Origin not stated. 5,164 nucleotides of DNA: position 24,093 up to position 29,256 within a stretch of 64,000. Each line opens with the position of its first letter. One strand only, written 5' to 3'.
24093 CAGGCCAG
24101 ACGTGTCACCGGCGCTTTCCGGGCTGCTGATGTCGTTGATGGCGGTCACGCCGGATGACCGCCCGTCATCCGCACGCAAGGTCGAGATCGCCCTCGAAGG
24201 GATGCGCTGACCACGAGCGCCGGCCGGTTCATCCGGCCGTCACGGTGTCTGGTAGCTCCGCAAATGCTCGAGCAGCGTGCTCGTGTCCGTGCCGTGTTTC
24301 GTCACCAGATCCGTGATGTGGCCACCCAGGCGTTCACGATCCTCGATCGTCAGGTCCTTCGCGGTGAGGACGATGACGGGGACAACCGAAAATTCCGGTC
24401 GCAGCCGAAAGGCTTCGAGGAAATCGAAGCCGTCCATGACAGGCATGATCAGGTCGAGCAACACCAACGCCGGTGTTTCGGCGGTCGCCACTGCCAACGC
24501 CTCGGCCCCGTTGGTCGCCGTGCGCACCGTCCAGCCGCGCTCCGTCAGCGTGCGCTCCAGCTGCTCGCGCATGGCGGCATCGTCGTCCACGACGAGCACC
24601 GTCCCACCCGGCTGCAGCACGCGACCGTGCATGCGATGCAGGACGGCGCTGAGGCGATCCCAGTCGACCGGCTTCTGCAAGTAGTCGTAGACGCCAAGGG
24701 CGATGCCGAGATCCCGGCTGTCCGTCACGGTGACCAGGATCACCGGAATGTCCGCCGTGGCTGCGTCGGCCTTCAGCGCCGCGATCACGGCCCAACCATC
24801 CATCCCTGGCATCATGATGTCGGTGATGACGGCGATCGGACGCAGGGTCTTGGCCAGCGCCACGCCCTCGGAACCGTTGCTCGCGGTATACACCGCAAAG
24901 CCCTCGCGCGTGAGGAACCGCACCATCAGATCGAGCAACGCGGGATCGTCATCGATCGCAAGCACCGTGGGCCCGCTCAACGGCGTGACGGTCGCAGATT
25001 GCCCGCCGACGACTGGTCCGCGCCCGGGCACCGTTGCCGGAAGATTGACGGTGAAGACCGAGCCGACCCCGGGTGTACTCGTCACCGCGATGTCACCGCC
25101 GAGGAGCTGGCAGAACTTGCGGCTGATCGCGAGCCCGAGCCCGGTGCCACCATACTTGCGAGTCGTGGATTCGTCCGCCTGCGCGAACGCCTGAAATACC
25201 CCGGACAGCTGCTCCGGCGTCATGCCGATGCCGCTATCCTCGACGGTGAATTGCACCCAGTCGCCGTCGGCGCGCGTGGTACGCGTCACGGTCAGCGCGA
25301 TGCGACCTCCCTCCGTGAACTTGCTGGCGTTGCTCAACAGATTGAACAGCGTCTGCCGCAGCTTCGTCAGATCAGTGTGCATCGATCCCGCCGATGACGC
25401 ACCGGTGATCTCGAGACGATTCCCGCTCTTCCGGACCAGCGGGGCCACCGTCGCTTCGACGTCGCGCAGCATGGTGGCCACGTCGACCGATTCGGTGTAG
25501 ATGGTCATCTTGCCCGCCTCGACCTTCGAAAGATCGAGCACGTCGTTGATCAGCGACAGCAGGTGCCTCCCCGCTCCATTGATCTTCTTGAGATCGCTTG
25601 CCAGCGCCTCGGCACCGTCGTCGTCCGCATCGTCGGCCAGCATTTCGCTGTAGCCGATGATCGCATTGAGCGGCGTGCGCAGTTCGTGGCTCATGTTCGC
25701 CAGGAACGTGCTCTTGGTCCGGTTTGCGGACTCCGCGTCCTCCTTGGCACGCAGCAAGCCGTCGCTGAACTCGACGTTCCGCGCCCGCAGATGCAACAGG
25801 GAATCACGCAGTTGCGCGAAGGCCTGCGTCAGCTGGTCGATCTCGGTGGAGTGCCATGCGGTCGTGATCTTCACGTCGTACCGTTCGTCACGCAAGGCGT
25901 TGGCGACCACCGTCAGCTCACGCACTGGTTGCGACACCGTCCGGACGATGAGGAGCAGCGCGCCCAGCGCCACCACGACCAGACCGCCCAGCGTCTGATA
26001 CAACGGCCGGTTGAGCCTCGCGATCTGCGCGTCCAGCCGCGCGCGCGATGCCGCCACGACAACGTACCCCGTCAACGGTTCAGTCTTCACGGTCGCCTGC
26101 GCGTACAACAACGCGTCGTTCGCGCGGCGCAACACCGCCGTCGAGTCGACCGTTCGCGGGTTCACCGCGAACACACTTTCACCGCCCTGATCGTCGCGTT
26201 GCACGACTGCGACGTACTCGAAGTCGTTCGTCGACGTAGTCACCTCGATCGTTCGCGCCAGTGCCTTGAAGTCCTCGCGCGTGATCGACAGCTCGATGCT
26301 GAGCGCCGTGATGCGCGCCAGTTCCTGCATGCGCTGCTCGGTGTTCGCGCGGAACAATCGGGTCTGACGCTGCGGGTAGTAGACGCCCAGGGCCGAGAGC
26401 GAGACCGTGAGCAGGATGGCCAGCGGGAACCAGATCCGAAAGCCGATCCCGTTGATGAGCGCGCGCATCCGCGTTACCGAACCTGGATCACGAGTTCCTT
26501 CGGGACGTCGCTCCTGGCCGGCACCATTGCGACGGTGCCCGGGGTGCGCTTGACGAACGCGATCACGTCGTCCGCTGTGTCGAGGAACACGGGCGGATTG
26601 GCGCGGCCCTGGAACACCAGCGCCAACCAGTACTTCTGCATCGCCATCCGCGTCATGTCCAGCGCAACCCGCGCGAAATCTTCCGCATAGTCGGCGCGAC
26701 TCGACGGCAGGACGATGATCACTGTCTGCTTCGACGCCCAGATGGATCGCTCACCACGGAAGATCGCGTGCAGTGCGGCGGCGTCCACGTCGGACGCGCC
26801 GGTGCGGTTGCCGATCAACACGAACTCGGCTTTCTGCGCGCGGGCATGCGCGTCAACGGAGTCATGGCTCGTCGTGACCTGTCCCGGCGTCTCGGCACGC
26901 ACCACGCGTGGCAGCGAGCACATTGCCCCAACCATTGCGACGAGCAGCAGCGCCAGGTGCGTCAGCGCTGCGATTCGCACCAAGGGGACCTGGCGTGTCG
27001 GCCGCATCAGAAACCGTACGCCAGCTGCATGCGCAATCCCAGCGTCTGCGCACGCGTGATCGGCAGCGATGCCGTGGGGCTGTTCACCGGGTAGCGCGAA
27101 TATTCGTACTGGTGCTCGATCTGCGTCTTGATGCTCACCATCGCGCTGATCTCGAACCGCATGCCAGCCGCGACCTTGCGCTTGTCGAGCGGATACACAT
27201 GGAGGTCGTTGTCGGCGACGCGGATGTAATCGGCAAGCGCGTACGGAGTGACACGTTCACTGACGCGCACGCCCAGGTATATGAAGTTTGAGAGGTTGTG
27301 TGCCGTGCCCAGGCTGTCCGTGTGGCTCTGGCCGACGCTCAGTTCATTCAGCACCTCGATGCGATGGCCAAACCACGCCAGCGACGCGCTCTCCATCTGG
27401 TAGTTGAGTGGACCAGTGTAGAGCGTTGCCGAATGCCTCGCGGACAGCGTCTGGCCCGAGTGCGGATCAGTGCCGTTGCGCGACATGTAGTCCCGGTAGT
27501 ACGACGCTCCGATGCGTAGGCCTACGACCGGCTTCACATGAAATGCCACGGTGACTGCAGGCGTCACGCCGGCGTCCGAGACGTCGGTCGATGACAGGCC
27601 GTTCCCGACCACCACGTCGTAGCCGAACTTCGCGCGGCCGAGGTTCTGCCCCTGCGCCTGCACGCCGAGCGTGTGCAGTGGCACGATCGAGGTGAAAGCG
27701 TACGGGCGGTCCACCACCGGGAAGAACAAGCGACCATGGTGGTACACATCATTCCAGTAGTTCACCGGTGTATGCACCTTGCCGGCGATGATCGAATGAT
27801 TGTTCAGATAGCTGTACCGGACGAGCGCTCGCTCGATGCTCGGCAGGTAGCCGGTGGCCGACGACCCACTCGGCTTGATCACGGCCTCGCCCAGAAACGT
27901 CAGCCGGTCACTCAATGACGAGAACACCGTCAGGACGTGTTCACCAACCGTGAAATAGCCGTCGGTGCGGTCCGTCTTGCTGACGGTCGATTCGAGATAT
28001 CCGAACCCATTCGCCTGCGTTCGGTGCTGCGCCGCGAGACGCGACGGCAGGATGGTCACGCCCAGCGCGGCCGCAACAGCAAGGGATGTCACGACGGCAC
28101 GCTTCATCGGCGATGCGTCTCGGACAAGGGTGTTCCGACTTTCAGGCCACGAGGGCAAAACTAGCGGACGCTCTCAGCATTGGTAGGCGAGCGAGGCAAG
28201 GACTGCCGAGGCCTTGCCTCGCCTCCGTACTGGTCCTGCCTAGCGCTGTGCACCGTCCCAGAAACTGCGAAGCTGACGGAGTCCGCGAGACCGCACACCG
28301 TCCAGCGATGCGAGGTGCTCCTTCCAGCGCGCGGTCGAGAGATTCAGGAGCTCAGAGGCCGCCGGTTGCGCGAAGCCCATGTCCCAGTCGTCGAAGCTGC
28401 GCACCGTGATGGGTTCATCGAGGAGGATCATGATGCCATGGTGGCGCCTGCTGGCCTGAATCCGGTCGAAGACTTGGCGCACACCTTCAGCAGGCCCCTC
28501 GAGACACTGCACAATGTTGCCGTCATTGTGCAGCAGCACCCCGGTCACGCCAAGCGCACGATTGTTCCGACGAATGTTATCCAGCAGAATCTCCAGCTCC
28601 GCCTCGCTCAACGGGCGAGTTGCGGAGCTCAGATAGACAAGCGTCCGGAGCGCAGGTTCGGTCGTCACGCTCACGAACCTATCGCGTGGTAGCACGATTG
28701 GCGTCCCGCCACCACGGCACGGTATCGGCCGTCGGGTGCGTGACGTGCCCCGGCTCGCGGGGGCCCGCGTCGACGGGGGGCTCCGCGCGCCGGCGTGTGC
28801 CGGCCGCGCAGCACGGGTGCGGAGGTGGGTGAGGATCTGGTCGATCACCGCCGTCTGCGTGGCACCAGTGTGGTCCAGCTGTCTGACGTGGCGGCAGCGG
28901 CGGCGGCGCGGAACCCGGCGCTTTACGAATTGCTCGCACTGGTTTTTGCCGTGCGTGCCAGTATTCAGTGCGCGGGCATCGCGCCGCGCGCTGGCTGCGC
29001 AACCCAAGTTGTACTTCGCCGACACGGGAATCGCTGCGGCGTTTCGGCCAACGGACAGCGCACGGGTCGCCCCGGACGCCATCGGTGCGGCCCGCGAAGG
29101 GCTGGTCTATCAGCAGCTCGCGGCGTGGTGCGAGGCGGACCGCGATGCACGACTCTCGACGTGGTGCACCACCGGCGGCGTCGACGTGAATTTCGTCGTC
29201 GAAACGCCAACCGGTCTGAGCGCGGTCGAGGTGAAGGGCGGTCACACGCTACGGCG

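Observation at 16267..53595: Seven same-orientation copies of a QueG-derived repeat (up to ~265 bp) divide 37 kb into cassette-like blocks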

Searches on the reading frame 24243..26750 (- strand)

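Call 8: search_protein_families(library=pfam, proteins=[window:24243-26750:-], max_evalue=0.01)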
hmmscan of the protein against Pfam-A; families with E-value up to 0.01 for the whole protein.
window:24243-26750:- (836 aa): 5 families
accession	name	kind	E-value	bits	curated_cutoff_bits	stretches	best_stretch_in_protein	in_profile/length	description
PF00072.30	Response_reg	-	6.2e-43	145.9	30.2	2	596-703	1-109/111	Response regulator receiver domain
PF02518.31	HATPase_c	-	2e-29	102.7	26.4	1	460-573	2-110/111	Histidine kinase-, DNA gyrase B-, and HSP90-like ATPase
PF00512.31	HisKA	-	3e-20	72.5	26.9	1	346-413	2-66/66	His Kinase A (phospho-acceptor) domain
PF00672.30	HAMP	-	6.8e-08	33.2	25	1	267-319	1-52/53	HAMP domain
PF13589.12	HATPase_c_3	-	0.0025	18.3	25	1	497-543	32-80/137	Histidine kinase-, DNA gyrase B-, and HSP90-like ATPase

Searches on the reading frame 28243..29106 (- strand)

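Call 8: search_protein_families(library=pfam, proteins=[window:28243-29106:-], max_evalue=0.01)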
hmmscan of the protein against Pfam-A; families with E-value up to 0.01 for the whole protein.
window:28243-29106:- (288 aa): 1 family
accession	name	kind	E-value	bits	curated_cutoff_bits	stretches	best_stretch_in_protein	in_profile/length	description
PF04940.18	BLUF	-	4.7e-27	94.4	25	1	154-244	2-92/92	Sensors of blue-light using FAD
